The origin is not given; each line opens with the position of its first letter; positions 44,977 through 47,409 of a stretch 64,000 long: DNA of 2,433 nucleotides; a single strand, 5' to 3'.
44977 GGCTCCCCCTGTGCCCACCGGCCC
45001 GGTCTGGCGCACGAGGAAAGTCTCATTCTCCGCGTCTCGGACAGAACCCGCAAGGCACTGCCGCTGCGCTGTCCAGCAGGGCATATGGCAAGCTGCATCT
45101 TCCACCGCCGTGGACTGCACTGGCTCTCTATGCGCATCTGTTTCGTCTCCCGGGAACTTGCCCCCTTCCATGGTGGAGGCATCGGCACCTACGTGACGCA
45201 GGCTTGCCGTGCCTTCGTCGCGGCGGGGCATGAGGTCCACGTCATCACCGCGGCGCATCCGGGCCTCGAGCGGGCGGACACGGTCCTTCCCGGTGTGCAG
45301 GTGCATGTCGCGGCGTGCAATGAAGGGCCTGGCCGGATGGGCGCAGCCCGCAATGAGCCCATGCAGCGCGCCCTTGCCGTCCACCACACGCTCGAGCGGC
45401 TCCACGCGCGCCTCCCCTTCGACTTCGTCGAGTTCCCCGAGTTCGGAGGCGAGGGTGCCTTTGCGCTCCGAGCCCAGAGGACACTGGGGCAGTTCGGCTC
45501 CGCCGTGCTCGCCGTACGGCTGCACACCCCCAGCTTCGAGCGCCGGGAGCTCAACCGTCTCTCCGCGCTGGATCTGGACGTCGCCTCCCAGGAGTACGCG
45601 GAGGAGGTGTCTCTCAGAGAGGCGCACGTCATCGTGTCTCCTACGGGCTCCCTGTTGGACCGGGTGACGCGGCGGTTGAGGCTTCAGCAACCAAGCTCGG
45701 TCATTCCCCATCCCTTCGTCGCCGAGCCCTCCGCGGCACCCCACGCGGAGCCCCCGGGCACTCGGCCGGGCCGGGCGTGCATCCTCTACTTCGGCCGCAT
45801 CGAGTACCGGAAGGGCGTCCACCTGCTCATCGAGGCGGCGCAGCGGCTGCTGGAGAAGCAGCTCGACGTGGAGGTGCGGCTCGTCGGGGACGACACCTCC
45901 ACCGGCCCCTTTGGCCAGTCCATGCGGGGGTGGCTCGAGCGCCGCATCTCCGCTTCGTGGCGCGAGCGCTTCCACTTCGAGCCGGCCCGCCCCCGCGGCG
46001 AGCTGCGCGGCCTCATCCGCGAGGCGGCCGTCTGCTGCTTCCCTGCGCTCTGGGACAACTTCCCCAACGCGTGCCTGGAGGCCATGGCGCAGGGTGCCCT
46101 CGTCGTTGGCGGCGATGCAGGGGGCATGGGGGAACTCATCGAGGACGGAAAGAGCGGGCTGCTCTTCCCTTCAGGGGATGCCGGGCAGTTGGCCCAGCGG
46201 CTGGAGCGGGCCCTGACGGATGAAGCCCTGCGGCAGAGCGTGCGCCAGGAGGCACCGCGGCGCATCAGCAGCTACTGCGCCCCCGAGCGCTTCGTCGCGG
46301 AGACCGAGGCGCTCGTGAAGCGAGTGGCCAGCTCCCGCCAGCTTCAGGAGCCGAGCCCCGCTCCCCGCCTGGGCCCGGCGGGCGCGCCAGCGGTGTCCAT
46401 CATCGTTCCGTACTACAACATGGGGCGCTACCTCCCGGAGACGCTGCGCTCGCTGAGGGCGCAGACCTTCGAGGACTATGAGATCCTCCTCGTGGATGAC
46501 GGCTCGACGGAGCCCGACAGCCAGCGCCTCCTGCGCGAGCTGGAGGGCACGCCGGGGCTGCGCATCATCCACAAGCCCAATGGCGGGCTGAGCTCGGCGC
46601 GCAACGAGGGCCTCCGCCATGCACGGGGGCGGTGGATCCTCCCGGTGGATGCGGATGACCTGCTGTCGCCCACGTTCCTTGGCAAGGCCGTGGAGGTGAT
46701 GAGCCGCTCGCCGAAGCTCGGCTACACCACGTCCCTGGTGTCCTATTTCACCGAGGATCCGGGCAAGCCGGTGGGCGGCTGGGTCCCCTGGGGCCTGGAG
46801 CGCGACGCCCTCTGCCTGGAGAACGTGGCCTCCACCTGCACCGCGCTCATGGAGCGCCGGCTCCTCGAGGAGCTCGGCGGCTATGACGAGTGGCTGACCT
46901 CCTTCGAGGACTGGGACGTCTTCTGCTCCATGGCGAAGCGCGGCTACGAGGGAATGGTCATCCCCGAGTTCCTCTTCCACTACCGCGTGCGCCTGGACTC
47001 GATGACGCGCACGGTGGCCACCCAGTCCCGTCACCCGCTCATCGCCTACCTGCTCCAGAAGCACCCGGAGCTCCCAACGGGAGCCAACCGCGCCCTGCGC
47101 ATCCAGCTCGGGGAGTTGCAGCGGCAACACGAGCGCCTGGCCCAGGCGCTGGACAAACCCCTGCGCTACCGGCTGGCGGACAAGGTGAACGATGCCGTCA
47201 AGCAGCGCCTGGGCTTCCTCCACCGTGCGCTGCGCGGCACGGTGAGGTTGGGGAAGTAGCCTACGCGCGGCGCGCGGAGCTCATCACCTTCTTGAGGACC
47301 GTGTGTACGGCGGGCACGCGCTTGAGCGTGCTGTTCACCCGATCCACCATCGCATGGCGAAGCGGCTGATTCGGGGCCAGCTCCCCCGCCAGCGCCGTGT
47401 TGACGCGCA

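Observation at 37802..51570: ABC-transporter-dependent glycan locus: Wzm/Wzt (with C-terminal binding domain), bifunctional GTs and a methyltransferase-GT fusion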

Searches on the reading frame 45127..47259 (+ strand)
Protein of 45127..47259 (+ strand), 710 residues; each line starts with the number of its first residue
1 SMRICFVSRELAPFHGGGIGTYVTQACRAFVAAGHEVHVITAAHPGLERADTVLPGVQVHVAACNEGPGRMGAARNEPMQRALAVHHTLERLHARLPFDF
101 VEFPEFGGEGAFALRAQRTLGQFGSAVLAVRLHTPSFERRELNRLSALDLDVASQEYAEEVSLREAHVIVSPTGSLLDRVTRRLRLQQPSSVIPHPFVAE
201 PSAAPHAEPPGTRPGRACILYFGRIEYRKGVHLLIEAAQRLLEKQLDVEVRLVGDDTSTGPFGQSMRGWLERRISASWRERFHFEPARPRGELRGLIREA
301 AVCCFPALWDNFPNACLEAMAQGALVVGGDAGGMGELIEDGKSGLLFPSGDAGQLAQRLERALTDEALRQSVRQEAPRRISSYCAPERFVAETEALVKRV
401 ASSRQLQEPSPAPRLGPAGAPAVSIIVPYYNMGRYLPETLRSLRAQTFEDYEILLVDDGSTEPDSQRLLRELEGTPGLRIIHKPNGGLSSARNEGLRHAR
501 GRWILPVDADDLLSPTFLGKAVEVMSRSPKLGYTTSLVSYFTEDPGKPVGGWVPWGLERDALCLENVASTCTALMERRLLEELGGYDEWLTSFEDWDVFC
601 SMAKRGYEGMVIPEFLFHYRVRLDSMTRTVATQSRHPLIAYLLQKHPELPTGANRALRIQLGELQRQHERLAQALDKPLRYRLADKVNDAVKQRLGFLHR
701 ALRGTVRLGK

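Call 5: search_protein_families(library=pfam, proteins=[window:45127-47259:+], max_evalue=0.01)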
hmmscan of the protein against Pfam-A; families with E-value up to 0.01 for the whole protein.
window:45127-47259:+ (710 aa): 12 families
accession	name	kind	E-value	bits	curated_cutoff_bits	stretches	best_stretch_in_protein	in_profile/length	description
PF00535.33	Glycos_transf_2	-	2e-32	112.9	23.3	1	424-566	1-148/168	Glycosyl transferase family 2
PF00534.26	Glycos_transf_1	-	3.5e-29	102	26.4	1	212-378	11-171/172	Glycosyl transferases group 1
PF13692.12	Glyco_trans_1_4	-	2e-27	96.6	27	1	218-365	3-142/142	Glycosyl transferases group 1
PF20706.3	GT4-conflict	-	8.4e-14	51.8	26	1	15-341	10-323/385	Family 4 Glycosyltransferase in conflict systems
PF10111.15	Glyco_tranf_2_2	-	1.9e-13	51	27.3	2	424-524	1-105/276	Glycosyltransferase like family 2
PF13641.12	Glyco_tranf_2_3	-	1.1e-12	48.9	27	1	421-616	1-208/230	Glycosyltransferase like family 2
PF13439.12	Glyco_transf_4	-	4.8e-11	43.4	28.5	1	17-196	2-165/170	Glycosyltransferase Family 4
PF13579.12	Glyco_trans_4_4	-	2.1e-08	35.1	29.7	1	17-183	1-145/158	Glycosyl transferase 4-like domain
PF13524.12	Glyco_trans_1_2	-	8.7e-07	29.4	25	1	234-383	5-132/144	Glycosyl transferase-like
PF08323.17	Glyco_transf_5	-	3.4e-05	24.1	22.7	1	3-51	1-50/239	Starch synthase catalytic domain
PF13704.12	Glyco_tranf_2_4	-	0.00023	22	27.5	1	433-513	4-84/98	Glycosyl transferase family 2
PF13632.12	Glyco_trans_2_3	-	0.0014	18.9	27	0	573-628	77-131/198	Glycosyl transferase family group 2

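Call 6: search_protein_families(library=ncbifam, proteins=[window:45127-47259:+], max_evalue=0.01)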
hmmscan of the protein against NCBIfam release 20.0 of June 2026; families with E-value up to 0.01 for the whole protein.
window:45127-47259:+ (710 aa): 51 families (the best 25 are shown)
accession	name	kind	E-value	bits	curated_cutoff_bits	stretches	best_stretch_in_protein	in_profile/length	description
NF041876.1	EPS_EpsE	equivalog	3.2e-25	89.2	400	1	162-382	158-378/389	exopolysaccharide biosynthesis GT4 family glycosyltransferase EpsE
NF007482.0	PRK10073.1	equivalog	2.8e-22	79.2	423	1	421-524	6-109/334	glycosyltransferase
NF047683.1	TeichurnBiosyTuaG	equivalog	6.5e-20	71.8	400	1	421-629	6-213/252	teichuronic acid biosynthesis protein TuaG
NF041875.1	EPS_EpsD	equivalog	3.6e-19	69.3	370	1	423-523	1-102/325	exopolysaccharide biosynthesis glycosyltransferase EpsD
TIGR03449.1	mycothiol_MshA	equivalog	1.1e-17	64.1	462.5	1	214-383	218-387/406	D-inositol-3-phosphate glycosyltransferase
TIGR03937.1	PgaC_IcaA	equivalog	1.1e-16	60.8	422.3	1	418-535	42-160/407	poly-beta-1,6-N-acetyl-D-glucosamine synthase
TIGR03965.1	mycofact_glyco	equivalog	3.9e-16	59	280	1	410-524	64-178/467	mycofactocin biosynthesis glycosyltransferase MftF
TIGR04063.1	stp3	hypoth_equivalog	5.5e-15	55.1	442.05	1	221-379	218-374/397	TIGR04063 family PEP-CTERM/XrtA system glycosyltransferase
TIGR03999.1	thiol_BshA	equivalog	9e-14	51.2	273.7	1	302-400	275-373/375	N-acetyl-alpha-D-glucosaminyl L-malate synthase BshA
NF053739.1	GlytfEpsEBac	equivalog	2.6e-13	49.6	450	1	421-625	1-206/265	glycosyltransferase EpsE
TIGR03088.1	stp2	hypoth_equivalog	5.9e-13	48.6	409.05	1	212-398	190-371/374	TIGR03088 family PEP-CTERM/XrtA system glycosyltransferase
TIGR02149.1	glgA_Coryne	subfamily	1.2e-12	47.6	302.4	1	215-382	203-372/391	glycogen synthase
TIGR04283.1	glyco_like_mftF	equivalog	4e-12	46.2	182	1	423-608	1-174/221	TIGR04283 family arsenosugar biosynthesis glycosyltransferase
NF038299.1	EPS_HpsN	equivalog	1e-11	44.4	425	1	421-534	1-115/317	hormogonium polysaccharide biosynthesis glycosyltransferase HpsN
NF038295.1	EPS_HpsP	equivalog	1.8e-11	43.7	550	1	215-376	206-363/388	hormogonium polysaccharide biosynthesis glycosyltransferase HpsP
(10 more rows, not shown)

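Call 12: find_related_loci(query=window:45127-47259:+, collection=genome_contigs, flank=10000)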
Query window:45127-47259:+ (710 aa) in genome_contigs; peptide patterns used: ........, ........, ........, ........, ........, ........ (x = any residue, [..] = any of these).
99 stretches matched a pattern; 51 encode a relative of the query (tblastn E <= 1e-3); 51 distinct loci.
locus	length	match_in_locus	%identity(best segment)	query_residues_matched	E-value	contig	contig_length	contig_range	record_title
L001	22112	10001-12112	74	1-705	0e+0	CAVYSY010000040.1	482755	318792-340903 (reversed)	MAG: uncultured delta proteobacterium isolate MFD05674.bin.2.184 genome assembly, contig: contig_57308, whole genome sho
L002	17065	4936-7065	71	2-710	0e+0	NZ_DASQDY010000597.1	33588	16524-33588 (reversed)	MAG: Archangium sp. isolate SMAG_U11739 k141_1101748, whole genome shotgun sequence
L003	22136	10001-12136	63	2-705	0e+0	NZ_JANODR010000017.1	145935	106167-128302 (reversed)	MAG: Archangium sp. isolate VAR_17_metabat_108 VAR_17_k141_2519844, whole genome shotgun sequence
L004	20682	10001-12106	57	1-706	0e+0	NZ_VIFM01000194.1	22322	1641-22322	Myxococcus llanfairpwllgwyngyllgogerychwyrndrobwllllantysiliogogogochensis strain AM401 NODE_194_length_22322_cov_35.767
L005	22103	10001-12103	57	2-706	0e+0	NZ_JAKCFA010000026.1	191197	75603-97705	Myxococcus qinghaiensis strain QH3KD-4-1 gnl_ICJDIIDJ_26, whole genome shotgun sequence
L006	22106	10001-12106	57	1-706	0e+0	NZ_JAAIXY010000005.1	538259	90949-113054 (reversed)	Myxococcus eversor strain AB053B NODE_5_length_538259_cov_13.9129, whole genome shotgun sequence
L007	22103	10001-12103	56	1-708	0e+0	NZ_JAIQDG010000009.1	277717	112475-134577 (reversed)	Myxococcus sp. RHSTA-1-4 NODE_9_length_277717_cov_151.067245, whole genome shotgun sequence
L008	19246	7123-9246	74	1-709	0e+0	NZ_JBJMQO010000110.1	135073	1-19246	MAG: Archangium sp. isolate H3_16_all_fractions_metab_conc_11_70_0 k255_5961024, whole genome shotgun sequence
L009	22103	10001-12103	57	2-706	0e+0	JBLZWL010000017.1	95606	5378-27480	Corallococcus terminator strain BB12-2 000034Farrow, whole genome shotgun sequence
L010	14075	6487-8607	73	2-709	0e+0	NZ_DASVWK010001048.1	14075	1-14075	MAG: Archangium sp. isolate SMAG_U3368 k141_275363, whole genome shotgun sequence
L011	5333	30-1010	58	384-708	1e-105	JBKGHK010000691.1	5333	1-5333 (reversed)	Pyxidicoccus sp. 3LFB2 NODE_691_length_5333_cov_26.908299, whole genome shotgun sequence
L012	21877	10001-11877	29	2-616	2e-48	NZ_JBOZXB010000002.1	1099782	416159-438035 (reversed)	Oleiharenicola lentus strain 23ND54W-5 contig2, whole genome shotgun sequence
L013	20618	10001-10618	34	421-622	7e-26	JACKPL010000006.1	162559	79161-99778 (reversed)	MAG: bacterium isolate HK-STAS-UBP3-1 HK-STAS-UBP3-1_6, whole genome shotgun sequence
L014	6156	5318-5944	34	421-627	7e-25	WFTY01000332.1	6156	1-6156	MAG: Anaerolineales bacterium isolate S139_47 k151_466014, whole genome shotgun sequence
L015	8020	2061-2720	32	421-641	2e-23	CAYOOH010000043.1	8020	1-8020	MAG TPA_asm: uncultured Candidatus Saccharimonadales bacterium isolate SRP200132_co1_41 genome assembly, contig: NODE_16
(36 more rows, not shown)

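Call 64: search_solved_structures(query=window:45127-47259:+, max_evalue=0.00001)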
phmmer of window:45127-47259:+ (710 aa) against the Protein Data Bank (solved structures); distinct sequences matched with E-value up to 0.00001: 58.
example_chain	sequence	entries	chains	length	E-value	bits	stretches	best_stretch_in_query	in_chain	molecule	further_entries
2z87_A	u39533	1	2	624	3.4e-25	91.8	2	420-603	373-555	Chondroitin synthase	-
2z86_A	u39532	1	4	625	3.4e-25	91.8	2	420-603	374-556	Chondroitin synthase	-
5hea_A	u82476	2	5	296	1.9e-16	62.9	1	422-518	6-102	Putative glycosyltransferase (GalT1)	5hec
6p61_A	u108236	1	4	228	4.6e-16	61.6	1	420-629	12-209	Glycosyltransferase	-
3bcv_A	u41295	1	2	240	1.4e-14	56.7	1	421-514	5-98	Putative glycosyltransferase protein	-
4n9w_A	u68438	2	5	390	5.7e-11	44.8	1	212-383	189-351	GDP-mannose-dependent alpha-(1-2)-phosphatidylinositol mannosyltransferase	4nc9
2gej_A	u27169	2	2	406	6.6e-11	44.5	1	212-383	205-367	PHOSPHATIDYLINOSITOL MANNOSYLTRANSFERASE (PimA)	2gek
6kih_A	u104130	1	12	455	3.9e-10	42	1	217-394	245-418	Tll1590 protein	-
6tvp_A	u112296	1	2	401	1.2e-09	40.4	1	207-362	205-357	Alpha-maltose-1-phosphate synthase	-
7qsg_A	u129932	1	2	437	1.2e-09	40.3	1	228-398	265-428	D-inositol 3-phosphate glycosyltransferase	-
6h1j_A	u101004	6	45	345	2.1e-09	39.6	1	417-516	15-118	Probable ss-1,3-N-acetylglucosaminyltransferase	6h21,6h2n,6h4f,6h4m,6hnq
3c4q_A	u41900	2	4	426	2.9e-09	39.1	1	218-378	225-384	Predicted glycosyltransferases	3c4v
3c48_A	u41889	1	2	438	3e-09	39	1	218-378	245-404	Predicted glycosyltransferases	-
5tze_C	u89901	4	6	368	3.5e-09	38.8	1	424-520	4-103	Glycosyl transferase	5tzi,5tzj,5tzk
9jma_A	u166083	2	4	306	8.3e-09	37.6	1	423-608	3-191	GalNAc(5)-diNAcBac-PP-undecaprenol beta-1,3-glucosyltransferase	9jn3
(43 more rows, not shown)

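Call 74: search_protein_families(library=pfam, proteins=[L003:12312-16853:-, L007:12745-16191:-, L007:16285-20445:-, L001:16197-19565:-, L001:13510-15216:-, L001:12164-13534:-, L008:13720-17526:-], max_evalue=0.0001)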
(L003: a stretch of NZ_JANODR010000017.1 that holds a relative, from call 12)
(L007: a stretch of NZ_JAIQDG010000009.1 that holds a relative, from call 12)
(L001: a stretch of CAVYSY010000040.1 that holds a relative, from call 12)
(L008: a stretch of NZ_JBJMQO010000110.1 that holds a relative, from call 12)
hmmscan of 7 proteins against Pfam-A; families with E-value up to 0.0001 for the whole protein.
L003:12312-16853:- (1513 aa): 9 families
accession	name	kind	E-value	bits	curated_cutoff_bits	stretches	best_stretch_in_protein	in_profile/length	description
PF00535.33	Glycos_transf_2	-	2.2e-34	119.3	23.3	2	571-730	1-160/168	Glycosyl transferase family 2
PF22772.2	WsaF_C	-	2.8e-30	105.3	27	1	1337-1465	2-132/133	WsaF, C-terminal domain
PF13641.12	Glyco_tranf_2_3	-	8.2e-20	72.2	27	2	567-690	1-125/230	Glycosyltransferase like family 2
PF10111.15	Glyco_tranf_2_2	-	2.7e-09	37.3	27.3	0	571-771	1-214/276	Glycosyltransferase like family 2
PF13524.12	Glyco_trans_1_2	-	1.3e-07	32.1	25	1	1358-1488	6-131/144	Glycosyl transferase-like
PF13692.12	Glyco_trans_1_4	-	3.3e-06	27.8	27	1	1337-1456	3-126/142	Glycosyl transferases group 1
PF21374.3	WsaF_N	-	4e-06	27.4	27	1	1171-1289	12-144/156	WsaF, N-terminal domain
PF00534.26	Glycos_transf_1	-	4.9e-06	26.6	26.4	1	1326-1482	6-169/172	Glycosyl transferases group 1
PF13632.12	Glyco_trans_2_3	-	3.4e-05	24.2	27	0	991-1048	73-128/198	Glycosyl transferase family group 2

L007:12745-16191:- (1148 aa): 1 family
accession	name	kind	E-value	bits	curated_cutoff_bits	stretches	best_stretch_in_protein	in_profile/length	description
PF02494.22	HYR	-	3.3e-29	101.5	21.7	2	1001-1079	2-81/81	HYR domain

L007:16285-20445:- (1386 aa): 9 families
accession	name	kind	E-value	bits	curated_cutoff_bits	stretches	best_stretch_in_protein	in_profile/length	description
PF00535.33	Glycos_transf_2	-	6e-33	114.6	23.3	2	702-880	1-167/168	Glycosyl transferase family 2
PF22772.2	WsaF_C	-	3.1e-30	105.2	27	1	1213-1341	2-132/133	WsaF, C-terminal domain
PF13641.12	Glyco_tranf_2_3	-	5.3e-17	63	27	1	699-918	1-212/230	Glycosyltransferase like family 2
PF10111.15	Glyco_tranf_2_2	-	2.7e-12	47.2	27.3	0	858-946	157-234/276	Glycosyltransferase like family 2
PF13524.12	Glyco_trans_1_2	-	1.7e-08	34.9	25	1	1234-1375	6-143/144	Glycosyl transferase-like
PF13692.12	Glyco_trans_1_4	-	2.4e-08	34.8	27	1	1213-1343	3-138/142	Glycosyl transferases group 1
PF00534.26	Glycos_transf_1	-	3.6e-08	33.6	26.4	1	1204-1360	8-171/172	Glycosyl transferases group 1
PF13632.12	Glyco_trans_2_3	-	4.3e-08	33.7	27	0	865-923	72-128/198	Glycosyl transferase family group 2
PF21374.3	WsaF_N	-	6.4e-05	23.5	27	0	1139-1166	118-145/156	WsaF, N-terminal domain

L001:16197-19565:- (1122 aa): 6 families
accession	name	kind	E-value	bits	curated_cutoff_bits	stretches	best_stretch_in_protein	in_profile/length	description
PF00535.33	Glycos_transf_2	-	1.2e-33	116.8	23.3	2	602-779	1-166/168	Glycosyl transferase family 2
PF13641.12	Glyco_tranf_2_3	-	4e-26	92.9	27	2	348-541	1-208/230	Glycosyltransferase like family 2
PF10111.15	Glyco_tranf_2_2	-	7e-10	39.3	27.3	0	766-807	164-206/276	Glycosyltransferase like family 2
PF13632.12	Glyco_trans_2_3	-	9.6e-10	39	27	1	693-822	11-127/198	Glycosyl transferase family group 2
PF13506.12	Glyco_transf_21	-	2.6e-05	24.2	21.7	0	677-813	28-150/174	Glycosyl transferase family 21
PF21374.3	WsaF_N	-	4.2e-05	24.1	27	1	947-1066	12-145/156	WsaF, N-terminal domain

L001:13510-15216:- (568 aa): 1 family
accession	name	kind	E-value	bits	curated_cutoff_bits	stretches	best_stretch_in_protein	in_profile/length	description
PF00534.26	Glycos_transf_1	-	5.5e-06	26.5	26.4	1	449-540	69-159/172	Glycosyl transferases group 1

L001:12164-13534:- (456 aa): 5 families
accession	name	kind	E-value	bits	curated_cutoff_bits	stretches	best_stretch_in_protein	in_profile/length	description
PF13692.12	Glyco_trans_1_4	-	3.2e-12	47.3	27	1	230-375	3-139/142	Glycosyl transferases group 1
PF13579.12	Glyco_trans_4_4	-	3.5e-11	44.1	29.7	1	24-205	1-152/158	Glycosyl transferase 4-like domain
PF00534.26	Glycos_transf_1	-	3.5e-11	43.4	26.4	1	228-386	15-166/172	Glycosyl transferases group 1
PF13439.12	Glyco_transf_4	-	3.4e-09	37.4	28.5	1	23-205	1-159/170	Glycosyltransferase Family 4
PF20706.3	GT4-conflict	-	1.4e-07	31.2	26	1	222-356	191-324/385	Family 4 Glycosyltransferase in conflict systems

L008:13720-17526:- (1268 aa): 9 families
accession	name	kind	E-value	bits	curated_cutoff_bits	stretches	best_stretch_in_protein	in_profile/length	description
PF00535.33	Glycos_transf_2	-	3.9e-36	124.9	23.3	2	326-473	1-152/168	Glycosyl transferase family 2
PF22772.2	WsaF_C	-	1.2e-30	106.5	27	1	1088-1217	2-133/133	WsaF, C-terminal domain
PF13641.12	Glyco_tranf_2_3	-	1.6e-22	81.1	27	2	575-795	1-213/230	Glycosyltransferase like family 2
PF10111.15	Glyco_tranf_2_2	-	1.5e-09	38.2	27.3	0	326-425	1-101/276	Glycosyltransferase like family 2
PF21374.3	WsaF_N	-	6.6e-08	33.2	27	1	922-1040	12-144/156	WsaF, N-terminal domain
PF13524.12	Glyco_trans_1_2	-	7e-08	33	25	1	1109-1239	6-131/144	Glycosyl transferase-like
PF13692.12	Glyco_trans_1_4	-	1.4e-06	29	27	1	1088-1207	3-126/142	Glycosyl transferases group 1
PF13632.12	Glyco_trans_2_3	-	5.8e-06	26.7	27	1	741-799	72-128/198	Glycosyl transferase family group 2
PF00534.26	Glycos_transf_1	-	2.1e-05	24.6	26.4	1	1078-1234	7-170/172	Glycosyl transferases group 1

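Call 95: search_protein_families(library=pfam, proteins=[L008:16567-17526:-, L003:15144-16853:-, L007:18346-20445:-], max_evalue=1)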
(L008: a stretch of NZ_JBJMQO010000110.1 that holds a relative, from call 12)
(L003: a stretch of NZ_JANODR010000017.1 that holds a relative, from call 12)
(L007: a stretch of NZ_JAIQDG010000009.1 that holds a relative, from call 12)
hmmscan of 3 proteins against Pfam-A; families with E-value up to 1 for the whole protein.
L008:16567-17526:- (320 aa): 0 families

L003:15144-16853:- (570 aa): 0 families

L007:18346-20445:- (700 aa): 3 families
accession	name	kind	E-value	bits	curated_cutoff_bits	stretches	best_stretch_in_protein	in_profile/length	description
PF00535.33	Glycos_transf_2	-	4.1e-17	63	23.3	2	333-408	7-80/168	Glycosyl transferase family 2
PF13641.12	Glyco_tranf_2_3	-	8.5e-07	29.7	27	2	329-394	7-71/230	Glycosyltransferase like family 2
PF10111.15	Glyco_tranf_2_2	-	0.00085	19.3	27.3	1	605-655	168-221/276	Glycosyltransferase like family 2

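Call 96: search_solved_structures(query=L007:18346-20445:-, max_evalue=1)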
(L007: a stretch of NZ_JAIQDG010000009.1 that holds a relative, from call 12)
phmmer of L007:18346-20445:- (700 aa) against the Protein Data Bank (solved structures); distinct sequences matched with E-value up to 1: 9.
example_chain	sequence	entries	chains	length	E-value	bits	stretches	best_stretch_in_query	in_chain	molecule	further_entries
2z87_A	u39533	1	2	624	1.7e-07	33.3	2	527-654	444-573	Chondroitin synthase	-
2z86_A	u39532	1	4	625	1.8e-07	33.3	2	527-654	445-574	Chondroitin synthase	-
7n85_A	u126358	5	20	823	0.0022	19.8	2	393-532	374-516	Nucleoporin NSP1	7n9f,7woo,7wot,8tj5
3bcv_A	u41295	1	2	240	0.048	15.3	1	324-407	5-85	Putative glycosyltransferase protein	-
5hea_A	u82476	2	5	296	0.076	14.7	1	326-405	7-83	Putative glycosyltransferase (GalT1)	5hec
2d7i_A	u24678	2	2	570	0.47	12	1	319-408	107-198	Polypeptide N-acetylgalactosaminyltransferase 10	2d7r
5egb_A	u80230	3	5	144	0.48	12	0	636-675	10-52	Histone-lysine N-methyltransferase PRDM9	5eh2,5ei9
6pxu_A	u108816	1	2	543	0.68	11.5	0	321-408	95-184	Polypeptide N-acetylgalactosaminyltransferase 12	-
5v3g_D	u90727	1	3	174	0.77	11.3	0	636-661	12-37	PR domain zinc finger protein 9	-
